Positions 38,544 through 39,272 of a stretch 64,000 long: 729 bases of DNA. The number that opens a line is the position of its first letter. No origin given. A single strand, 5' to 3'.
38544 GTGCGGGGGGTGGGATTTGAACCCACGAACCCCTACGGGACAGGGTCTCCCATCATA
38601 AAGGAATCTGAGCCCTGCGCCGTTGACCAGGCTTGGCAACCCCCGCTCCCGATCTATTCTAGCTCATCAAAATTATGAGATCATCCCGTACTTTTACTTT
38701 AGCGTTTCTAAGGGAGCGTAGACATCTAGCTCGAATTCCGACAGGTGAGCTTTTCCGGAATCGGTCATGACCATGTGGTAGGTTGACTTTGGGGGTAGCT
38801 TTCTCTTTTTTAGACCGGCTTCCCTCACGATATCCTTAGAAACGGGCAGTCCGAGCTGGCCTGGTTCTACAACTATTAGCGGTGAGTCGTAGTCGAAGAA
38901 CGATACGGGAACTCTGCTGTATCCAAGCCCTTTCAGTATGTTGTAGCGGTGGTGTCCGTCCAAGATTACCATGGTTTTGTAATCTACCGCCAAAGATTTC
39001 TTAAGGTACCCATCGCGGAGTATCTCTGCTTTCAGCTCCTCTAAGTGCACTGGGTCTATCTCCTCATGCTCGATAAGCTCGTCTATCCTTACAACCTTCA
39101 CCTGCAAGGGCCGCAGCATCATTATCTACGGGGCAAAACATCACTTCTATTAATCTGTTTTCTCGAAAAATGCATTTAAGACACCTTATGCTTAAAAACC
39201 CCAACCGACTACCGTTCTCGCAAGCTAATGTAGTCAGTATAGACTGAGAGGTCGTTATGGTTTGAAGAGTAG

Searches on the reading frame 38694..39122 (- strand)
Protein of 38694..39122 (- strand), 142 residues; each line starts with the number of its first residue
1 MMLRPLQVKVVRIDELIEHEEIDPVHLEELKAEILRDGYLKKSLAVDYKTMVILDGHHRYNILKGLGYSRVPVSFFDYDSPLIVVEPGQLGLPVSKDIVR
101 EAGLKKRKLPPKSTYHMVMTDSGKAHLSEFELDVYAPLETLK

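Call 11: find_encoding_contigs(protein=window:38694-39122:-, flank=10000, max_places=8)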
Protein window:38694-39122:- (142 aa): 9 contigs read that carry it; 4 places shown.
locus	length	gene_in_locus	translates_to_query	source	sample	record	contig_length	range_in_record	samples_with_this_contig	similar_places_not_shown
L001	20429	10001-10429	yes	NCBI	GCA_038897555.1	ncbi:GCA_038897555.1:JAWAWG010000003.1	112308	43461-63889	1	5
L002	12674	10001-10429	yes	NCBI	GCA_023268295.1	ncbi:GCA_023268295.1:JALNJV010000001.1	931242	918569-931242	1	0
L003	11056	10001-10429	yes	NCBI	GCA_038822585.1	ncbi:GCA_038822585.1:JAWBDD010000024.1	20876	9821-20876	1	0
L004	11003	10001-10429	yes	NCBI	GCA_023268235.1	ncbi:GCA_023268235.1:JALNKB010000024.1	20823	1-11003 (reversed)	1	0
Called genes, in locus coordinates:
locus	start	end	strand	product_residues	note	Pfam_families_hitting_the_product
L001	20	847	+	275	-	PF00578:AhpC-TSA, PF08534:Redoxin, PF00085:Thioredoxin (faint), PF13098:Thioredoxin_2, PF13905:Thioredoxin_8 (weak)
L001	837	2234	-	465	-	PF00682:HMGL-like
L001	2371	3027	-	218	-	PF04199:Cyclase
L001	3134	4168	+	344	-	PF00296:Bac_luciferase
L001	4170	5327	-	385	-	PF01380:SIS (weak)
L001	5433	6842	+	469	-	PF03446:NAD_binding_2, PF00393:6PGD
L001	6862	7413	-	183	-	PF06941:NT5C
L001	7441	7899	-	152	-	PF06094:GGACT, PF13772:AIG2_2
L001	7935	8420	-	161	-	PF00149:Metallophos (faint), PF12850:Metallophos_2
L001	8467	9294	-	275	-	PF00800:PDT, PF01842:ACT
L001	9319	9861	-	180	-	PF06177:QueT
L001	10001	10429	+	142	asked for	-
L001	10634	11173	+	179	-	-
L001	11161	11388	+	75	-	PF13495:Phage_int_SAM_4 (weak)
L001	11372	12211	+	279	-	PF00589:Phage_integrase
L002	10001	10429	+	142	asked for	-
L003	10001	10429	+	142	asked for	-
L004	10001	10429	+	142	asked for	-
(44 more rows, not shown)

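Call 12: search_protein_families(library=ncbifam, proteins=[window:38694-39122:-], max_evalue=0.01)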
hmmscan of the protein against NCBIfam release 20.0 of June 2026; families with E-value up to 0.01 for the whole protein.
window:38694-39122:- (142 aa): 2 families
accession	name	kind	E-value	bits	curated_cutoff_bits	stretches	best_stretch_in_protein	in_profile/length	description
NF053625.1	SerKinSerKArch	equivalog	2.1e-09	36.9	380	1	9-82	17-94/244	ADP-dependent L-serine kinase SerK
NF033589.0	staphy_B_SbnI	equivalog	2.8e-07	30.2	350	1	7-75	7-78/254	bifunctional transcriptional regulator/O-phospho-L-serine synthase SbnI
